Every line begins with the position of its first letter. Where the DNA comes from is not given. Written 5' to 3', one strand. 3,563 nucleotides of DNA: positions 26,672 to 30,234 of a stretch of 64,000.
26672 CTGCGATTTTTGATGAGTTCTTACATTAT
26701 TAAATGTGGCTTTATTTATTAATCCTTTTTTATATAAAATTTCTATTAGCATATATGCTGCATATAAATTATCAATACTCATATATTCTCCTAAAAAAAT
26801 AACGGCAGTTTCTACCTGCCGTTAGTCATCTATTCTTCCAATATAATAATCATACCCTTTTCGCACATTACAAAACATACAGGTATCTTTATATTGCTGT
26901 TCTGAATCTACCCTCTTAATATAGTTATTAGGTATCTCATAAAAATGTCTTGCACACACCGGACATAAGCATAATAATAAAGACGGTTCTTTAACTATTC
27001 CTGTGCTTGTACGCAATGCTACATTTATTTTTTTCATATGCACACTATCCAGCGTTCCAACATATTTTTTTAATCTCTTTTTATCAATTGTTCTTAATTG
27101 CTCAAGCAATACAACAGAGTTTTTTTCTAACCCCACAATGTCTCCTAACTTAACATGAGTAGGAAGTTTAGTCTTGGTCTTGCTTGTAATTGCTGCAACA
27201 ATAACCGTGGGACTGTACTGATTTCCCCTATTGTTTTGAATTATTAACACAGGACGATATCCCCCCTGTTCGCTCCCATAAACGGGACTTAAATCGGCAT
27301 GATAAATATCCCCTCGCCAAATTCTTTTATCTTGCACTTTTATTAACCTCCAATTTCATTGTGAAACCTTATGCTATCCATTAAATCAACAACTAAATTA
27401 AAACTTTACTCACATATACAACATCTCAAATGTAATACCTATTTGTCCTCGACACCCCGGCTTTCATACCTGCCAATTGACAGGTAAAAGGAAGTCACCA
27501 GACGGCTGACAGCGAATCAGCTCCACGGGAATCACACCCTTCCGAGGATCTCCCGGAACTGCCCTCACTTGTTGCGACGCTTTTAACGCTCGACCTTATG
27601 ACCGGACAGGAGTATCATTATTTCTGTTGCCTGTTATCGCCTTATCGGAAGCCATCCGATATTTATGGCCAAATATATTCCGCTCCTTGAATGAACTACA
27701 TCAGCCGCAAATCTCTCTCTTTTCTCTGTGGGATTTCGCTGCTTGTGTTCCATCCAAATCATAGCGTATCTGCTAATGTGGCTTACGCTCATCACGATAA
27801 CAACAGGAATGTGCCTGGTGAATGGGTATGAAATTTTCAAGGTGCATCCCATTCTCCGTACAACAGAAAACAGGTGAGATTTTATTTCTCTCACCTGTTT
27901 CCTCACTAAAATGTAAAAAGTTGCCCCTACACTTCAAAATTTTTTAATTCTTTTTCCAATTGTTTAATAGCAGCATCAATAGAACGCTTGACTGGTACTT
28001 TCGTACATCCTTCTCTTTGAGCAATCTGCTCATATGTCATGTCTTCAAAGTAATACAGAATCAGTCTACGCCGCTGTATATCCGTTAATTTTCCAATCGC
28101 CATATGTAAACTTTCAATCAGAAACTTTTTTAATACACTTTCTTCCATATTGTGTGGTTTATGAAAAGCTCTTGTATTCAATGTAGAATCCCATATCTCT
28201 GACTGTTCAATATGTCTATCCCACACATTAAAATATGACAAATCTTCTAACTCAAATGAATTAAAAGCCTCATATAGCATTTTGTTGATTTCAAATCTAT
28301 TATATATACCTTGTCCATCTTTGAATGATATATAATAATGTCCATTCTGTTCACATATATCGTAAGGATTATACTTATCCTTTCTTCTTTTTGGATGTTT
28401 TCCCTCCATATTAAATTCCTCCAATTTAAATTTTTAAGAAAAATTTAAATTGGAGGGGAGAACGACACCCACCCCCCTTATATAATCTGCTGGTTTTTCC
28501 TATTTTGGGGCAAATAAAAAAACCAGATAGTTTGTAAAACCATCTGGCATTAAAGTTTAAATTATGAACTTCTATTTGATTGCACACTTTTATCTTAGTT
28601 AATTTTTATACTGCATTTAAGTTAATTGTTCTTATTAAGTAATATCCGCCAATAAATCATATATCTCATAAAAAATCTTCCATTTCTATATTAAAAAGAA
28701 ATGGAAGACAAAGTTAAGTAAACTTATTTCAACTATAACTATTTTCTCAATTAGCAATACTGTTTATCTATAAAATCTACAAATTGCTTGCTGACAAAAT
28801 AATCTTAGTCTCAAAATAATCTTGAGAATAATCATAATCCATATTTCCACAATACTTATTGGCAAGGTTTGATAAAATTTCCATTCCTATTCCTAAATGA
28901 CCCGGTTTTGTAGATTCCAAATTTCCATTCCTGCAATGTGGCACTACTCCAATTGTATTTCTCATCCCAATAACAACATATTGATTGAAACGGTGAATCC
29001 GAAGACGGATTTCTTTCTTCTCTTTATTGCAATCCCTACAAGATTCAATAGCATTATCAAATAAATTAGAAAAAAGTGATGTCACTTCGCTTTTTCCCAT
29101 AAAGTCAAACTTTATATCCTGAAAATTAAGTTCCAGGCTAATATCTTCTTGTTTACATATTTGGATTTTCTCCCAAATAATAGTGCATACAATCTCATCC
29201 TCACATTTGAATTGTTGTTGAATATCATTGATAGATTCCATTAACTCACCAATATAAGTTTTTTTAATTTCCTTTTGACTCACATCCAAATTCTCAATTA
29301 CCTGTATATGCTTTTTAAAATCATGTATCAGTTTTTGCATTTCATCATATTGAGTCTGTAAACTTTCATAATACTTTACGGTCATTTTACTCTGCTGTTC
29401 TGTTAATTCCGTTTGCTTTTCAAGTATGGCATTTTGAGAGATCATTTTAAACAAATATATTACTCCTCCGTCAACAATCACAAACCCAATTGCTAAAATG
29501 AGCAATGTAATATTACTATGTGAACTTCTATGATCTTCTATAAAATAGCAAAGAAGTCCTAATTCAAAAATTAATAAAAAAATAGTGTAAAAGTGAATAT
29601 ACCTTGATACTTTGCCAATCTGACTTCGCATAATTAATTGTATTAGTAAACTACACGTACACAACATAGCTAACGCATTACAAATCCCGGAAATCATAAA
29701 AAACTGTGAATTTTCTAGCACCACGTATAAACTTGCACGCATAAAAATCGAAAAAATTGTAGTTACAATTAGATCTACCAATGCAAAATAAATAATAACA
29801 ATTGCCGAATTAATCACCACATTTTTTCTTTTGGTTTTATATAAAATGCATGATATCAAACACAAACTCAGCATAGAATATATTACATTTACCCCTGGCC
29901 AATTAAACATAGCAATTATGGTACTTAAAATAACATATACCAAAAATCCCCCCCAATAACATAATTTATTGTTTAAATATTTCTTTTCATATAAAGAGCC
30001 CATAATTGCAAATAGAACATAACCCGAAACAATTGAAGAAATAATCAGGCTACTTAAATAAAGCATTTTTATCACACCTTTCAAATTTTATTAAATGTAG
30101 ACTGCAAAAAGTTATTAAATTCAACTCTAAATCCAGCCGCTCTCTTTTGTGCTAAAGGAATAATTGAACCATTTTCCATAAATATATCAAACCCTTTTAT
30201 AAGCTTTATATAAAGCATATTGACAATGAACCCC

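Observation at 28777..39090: ICE-borne composite locus coupling an agr-type quorum-sensing module to a GG-peptide export/oxidation/ABC module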

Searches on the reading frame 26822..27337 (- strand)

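Call 7: search_protein_families(library=pfam, proteins=[window:26822-27337:-], max_evalue=0.001)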
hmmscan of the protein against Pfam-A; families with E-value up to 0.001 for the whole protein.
window:26822-27337:- (171 aa): 1 family
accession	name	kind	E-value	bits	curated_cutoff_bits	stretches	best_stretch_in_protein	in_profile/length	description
PF02452.23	PemK_toxin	-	1.9e-34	118.5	23.1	1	8-110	2-107/109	PemK-like, MazF-like toxin of type II toxin-antitoxin system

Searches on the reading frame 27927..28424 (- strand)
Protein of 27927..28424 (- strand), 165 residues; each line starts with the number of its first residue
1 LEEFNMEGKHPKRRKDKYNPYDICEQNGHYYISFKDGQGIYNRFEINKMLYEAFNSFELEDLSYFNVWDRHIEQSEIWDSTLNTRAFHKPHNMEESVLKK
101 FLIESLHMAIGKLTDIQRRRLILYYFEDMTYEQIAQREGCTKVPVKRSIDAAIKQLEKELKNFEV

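Call 7: search_protein_families(library=pfam, proteins=[window:27927-28424:-], max_evalue=0.001)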
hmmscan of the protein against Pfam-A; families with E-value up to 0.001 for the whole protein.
window:27927-28424:- (165 aa): 3 families
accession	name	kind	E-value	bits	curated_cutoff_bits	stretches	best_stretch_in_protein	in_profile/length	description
PF08281.18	Sigma70_r4_2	-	2.2e-09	37.3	25.7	1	104-156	2-54/54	Sigma-70, region 4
PF04545.22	Sigma70_r4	-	6.1e-08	32.5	24.1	1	109-156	1-48/50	Sigma-70, region 4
PF04297.20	UPF0122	-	0.00061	20.4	22.7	0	113-164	18-65/101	Putative helix-turn-helix protein, YlxM / p13 like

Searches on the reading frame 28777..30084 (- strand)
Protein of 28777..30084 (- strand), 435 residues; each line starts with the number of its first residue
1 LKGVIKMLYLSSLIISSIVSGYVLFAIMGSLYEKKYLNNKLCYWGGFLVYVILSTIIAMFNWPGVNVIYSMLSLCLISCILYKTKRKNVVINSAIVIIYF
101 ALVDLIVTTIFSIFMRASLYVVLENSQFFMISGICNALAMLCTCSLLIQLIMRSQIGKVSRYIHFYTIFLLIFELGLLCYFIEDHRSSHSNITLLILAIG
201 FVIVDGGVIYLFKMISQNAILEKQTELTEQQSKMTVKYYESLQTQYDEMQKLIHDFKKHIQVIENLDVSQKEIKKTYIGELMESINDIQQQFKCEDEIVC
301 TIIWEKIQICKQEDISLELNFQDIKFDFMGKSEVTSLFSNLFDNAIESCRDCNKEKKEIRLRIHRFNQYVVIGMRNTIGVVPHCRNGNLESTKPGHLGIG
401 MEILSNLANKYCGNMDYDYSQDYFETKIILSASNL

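Call 3: search_protein_families(library=pfam, proteins=[window:28777-30084:-], max_evalue=0.01)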
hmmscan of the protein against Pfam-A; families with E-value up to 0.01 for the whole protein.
window:28777-30084:- (435 aa): 3 families
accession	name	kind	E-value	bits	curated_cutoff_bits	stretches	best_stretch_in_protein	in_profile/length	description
PF14501.12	HATPase_c_5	-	8.1e-17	61.5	22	1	332-430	4-101/102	GHKL domain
PF14689.11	SPOB_a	-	0.00018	21.5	28.1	1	234-294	1-62/62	Sensor_kinase_SpoOB-type, alpha-helical domain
PF03564.21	DUF1759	-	0.0044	17.5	25.4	1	239-308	60-132/148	Protein of unknown function (DUF1759)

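Call 4: search_protein_families(library=ncbifam, proteins=[window:28777-30084:-], max_evalue=0.01)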
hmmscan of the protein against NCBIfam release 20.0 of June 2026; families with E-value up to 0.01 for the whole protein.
window:28777-30084:- (435 aa): 0 families

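Call 21: find_homologous_proteins(query=window:28777-30084:-)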
Query window:28777-30084:- (435 aa): 51 proteins with E <= 0.001 among 3896 candidates.
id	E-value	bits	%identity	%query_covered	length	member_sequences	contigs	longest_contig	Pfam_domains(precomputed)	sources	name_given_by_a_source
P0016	4.4e-207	706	73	99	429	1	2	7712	PF14501.13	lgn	-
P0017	1.5e-172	592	63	98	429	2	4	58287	PF14501.13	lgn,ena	-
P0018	7.1e-169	580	63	98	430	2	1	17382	PF14501.13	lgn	-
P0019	5.3e-166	571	61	98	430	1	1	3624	PF02518.32,PF14501.13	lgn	-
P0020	3.7e-159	548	58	98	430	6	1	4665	PF14501.13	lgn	-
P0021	2.8e-151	522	55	98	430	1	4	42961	PF02518.32,PF14501.13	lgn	-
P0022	3.3e-148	512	54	98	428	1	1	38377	PF14501.13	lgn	-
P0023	2.6e-146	506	54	98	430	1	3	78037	PF14501.13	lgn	-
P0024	1.9e-145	503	54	98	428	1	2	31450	PF14501.13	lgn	-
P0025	3.3e-145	502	54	98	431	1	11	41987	PF14501.13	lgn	-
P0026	6.1e-145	501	54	98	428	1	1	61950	PF14501.13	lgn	-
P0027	3.3e-144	499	54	97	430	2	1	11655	PF14501.13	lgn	-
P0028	3.6e-144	499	54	98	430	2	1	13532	PF14501.13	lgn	-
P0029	2.8e-143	496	53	98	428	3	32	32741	PF14501.13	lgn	-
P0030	5.5e-140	485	51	98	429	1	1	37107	PF14501.13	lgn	-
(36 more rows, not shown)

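Call 23: find_encoding_contigs(protein=P0017, flank=10000, max_places=4)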
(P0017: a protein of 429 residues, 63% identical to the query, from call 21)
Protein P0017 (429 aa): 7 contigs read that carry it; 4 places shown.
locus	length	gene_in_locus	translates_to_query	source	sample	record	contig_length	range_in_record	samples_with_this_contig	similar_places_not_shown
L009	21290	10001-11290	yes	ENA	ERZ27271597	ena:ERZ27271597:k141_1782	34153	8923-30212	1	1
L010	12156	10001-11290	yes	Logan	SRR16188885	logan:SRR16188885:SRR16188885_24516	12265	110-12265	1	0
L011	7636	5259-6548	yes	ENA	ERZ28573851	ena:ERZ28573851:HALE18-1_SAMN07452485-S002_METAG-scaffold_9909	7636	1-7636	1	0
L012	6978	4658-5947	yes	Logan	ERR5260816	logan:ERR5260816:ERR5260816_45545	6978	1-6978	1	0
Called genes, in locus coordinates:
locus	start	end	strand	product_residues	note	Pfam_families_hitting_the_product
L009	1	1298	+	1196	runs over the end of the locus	PF13474:SnoaL_3, PF08447:PAS_3, PF13426:PAS_9 (weak), PF08447:PAS_3, PF13426:PAS_9, PF00512:HisKA, PF02518:HATPase_c, PF00072:Response_reg, +2 more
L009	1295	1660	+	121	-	PF01627:Hpt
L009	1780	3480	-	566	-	PF00990:GGDEF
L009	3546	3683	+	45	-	-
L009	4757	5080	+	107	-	-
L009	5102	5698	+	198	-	-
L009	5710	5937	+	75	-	-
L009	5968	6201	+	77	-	-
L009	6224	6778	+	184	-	PF00068:Phospholip_A2_1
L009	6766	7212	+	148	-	-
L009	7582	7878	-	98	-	PF12844:HTH_19 (weak), PF01381:HTH_3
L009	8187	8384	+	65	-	-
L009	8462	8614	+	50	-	-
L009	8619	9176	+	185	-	PF04647:AgrB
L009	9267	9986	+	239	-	PF00072:Response_reg, PF04397:LytTR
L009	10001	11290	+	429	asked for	PF14501:HATPase_c_5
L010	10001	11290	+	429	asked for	PF14501:HATPase_c_5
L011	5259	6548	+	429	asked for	PF14501:HATPase_c_5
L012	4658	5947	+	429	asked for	PF14501:HATPase_c_5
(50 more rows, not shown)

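Call 24: find_encoding_contigs(protein=P0016, flank=10000, max_places=4)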
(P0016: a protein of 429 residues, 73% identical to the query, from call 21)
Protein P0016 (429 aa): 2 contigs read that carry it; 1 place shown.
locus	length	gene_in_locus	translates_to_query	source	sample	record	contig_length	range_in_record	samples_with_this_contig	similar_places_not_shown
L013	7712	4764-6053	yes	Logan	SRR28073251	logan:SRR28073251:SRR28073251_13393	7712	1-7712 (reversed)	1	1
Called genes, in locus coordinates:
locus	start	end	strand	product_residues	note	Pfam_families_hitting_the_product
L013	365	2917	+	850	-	PF02687:FtsX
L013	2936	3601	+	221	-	PF02463:SMC_N, PF13175:AAA_15 (faint), PF00005:ABC_tran, PF13304:AAA_21 (faint)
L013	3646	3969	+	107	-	-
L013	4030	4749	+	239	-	PF00072:Response_reg, PF04397:LytTR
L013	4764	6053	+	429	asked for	PF14501:HATPase_c_5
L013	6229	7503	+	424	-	PF00330:Aconitase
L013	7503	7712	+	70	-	?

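Call 30: find_related_loci(query=A1, collection=genome_contigs, flank=10000)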
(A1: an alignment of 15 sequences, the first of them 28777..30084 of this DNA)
Query A1 (435 aa) in genome_contigs; peptide patterns used: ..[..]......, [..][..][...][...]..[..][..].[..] (x = any residue, [..] = any of these).
599 stretches matched a pattern (row limit reached: there are more); 219 encode a relative of the query (tblastn E <= 1e-3); the best 80 are kept; 79 distinct loci.
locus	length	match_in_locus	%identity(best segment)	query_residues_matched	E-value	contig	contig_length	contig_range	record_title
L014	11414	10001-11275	52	4-432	2e-147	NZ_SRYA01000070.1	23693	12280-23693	Petralouisia muris strain NM01_1-7b NODE_70_length_23693_cov_77.9376, whole genome shotgun sequence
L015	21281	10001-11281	49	6-435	4e-137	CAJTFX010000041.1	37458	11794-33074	Lachnospiraceae bacterium isolate C51_74_MI_BP genome assembly, contig: MGBC000170.41, whole genome shotgun sequence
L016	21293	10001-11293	48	4-434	2e-134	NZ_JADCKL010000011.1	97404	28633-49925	Claveliimonas monacensis strain DSM 108991 seq11, whole genome shotgun sequence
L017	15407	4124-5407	51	4-434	3e-134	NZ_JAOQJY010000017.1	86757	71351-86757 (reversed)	Gallintestinimicrobium propionicum strain Sanger_16 .14207_7_45.17, whole genome shotgun sequence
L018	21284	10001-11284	51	4-434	3e-134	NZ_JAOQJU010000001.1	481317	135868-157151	Dorea acetigenes strain Sanger_03 .14207_7_43.1, whole genome shotgun sequence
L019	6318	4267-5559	48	4-434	3e-134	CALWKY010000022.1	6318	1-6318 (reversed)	MAG: uncultured Lachnospiraceae bacterium isolate E40__bin77 genome assembly, contig: E40__k127_338175, whole genome sho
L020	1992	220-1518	47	1-433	1e-141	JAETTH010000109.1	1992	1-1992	MAG: Erysipelotrichaceae bacterium isolate S36_Bin3 scaffold_9962, whole genome shotgun sequence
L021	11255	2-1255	46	16-434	2e-124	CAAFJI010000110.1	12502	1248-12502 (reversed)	MAG TPA_asm: Lachnospiraceae bacterium, isolate HGM12015, WGS project CAAFJI010000000 data, contig: SRS1596800_141_k141_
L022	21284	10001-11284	51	4-434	3e-134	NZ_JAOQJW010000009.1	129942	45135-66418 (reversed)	Dorea amylophila strain H5_25 .14207_7_37.9, whole genome shotgun sequence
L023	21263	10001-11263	22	13-434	1e-36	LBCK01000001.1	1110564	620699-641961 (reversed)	MAG: Ruminococcus sp. UNK.MGS-30 contig_1, whole genome shotgun sequence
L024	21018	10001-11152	25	49-432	5e-37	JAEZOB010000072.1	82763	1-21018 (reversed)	MAG: Bacillota bacterium isolate OH_CFB_176 k127_1788037, whole genome shotgun sequence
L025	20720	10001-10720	30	191-431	4e-35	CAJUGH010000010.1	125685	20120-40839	MAG TPA_asm: uncultured Acetatifactor sp. isolate MGBC132220 genome assembly, contig: MGBC132220.10, whole genome shotgu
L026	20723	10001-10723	29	190-431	4e-35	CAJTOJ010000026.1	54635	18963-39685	MAG TPA_asm: uncultured Acetatifactor sp. isolate MGBC105242 genome assembly, contig: MGBC105242.26, whole genome shotgu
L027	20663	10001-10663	29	211-432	3e-33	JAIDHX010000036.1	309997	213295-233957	MAG: Lachnospiraceae bacterium isolate SC0328_S13_3 SC0328_S13_3_contig_36, whole genome shotgun sequence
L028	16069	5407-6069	29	211-432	1e-32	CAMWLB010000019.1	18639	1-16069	MAG TPA_asm: uncultured Lachnospiraceae bacterium isolate SRR14411331_bin.1_metawrap_v1.3_MAG genome assembly, contig: N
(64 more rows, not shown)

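Call 67: find_encoding_contigs(protein=P0018, flank=10000, max_places=3)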
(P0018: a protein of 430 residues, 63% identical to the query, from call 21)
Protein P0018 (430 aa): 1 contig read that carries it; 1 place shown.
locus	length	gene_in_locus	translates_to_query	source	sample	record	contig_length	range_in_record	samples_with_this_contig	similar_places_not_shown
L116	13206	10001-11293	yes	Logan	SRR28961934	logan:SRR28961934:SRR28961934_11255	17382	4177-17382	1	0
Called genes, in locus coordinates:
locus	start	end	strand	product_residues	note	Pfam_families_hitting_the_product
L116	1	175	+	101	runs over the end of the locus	PF01371:Trp_repressor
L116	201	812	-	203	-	PF08876:DUF1836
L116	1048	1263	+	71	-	PF13560:HTH_31 (weak), PF01381:HTH_3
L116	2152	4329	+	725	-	PF01547:SBP_bac_1 (weak), PF13416:SBP_bac_8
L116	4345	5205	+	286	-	PF00528:BPD_transp_1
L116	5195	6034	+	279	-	PF00528:BPD_transp_1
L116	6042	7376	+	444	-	PF25917:BSH_RND (faint), PF25989:YknX_C (weak)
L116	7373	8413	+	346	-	-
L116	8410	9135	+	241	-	PF01381:HTH_3, PF07022:Phage_CI_repr (weak), PF12844:HTH_19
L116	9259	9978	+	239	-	PF00072:Response_reg, PF04397:LytTR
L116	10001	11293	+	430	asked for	PF14501:HATPase_c_5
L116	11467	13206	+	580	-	?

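Call 68: find_encoding_contigs(protein=P0021, flank=10000, max_places=3)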
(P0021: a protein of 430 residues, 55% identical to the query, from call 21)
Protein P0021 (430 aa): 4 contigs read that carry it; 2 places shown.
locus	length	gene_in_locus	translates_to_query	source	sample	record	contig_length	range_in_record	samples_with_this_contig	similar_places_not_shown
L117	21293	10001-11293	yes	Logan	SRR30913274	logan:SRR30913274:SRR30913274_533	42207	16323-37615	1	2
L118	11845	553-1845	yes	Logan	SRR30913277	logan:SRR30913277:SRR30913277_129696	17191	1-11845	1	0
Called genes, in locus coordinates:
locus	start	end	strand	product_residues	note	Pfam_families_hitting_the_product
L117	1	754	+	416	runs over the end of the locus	PF00675:Peptidase_M16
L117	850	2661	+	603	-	PF13304:AAA_21 (faint), PF00005:ABC_tran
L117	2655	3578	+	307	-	PF00905:Transpeptidase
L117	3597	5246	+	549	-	PF00664:ABC_membrane, PF00005:ABC_tran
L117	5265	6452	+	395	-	PF00438:S-AdoMet_synt_N, PF02772:S-AdoMet_synt_M, PF02773:S-AdoMet_synt_C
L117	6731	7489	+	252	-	-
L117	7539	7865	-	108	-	PF12844:HTH_19, PF13560:HTH_31, PF01381:HTH_3, PF13443:HTH_26 (weak)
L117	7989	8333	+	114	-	-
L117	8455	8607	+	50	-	-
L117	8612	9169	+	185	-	PF04647:AgrB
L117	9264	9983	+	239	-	PF00072:Response_reg, PF04397:LytTR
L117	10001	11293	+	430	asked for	PF02518:HATPase_c (weak), PF14501:HATPase_c_5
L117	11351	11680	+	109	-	PF13560:HTH_31, PF01381:HTH_3, PF12844:HTH_19 (weak)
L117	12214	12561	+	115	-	PF13560:HTH_31, PF12844:HTH_19 (weak), PF13443:HTH_26 (weak), PF01381:HTH_3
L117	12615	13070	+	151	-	PF08769:Spo0A_C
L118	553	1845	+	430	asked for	PF02518:HATPase_c (weak), PF14501:HATPase_c_5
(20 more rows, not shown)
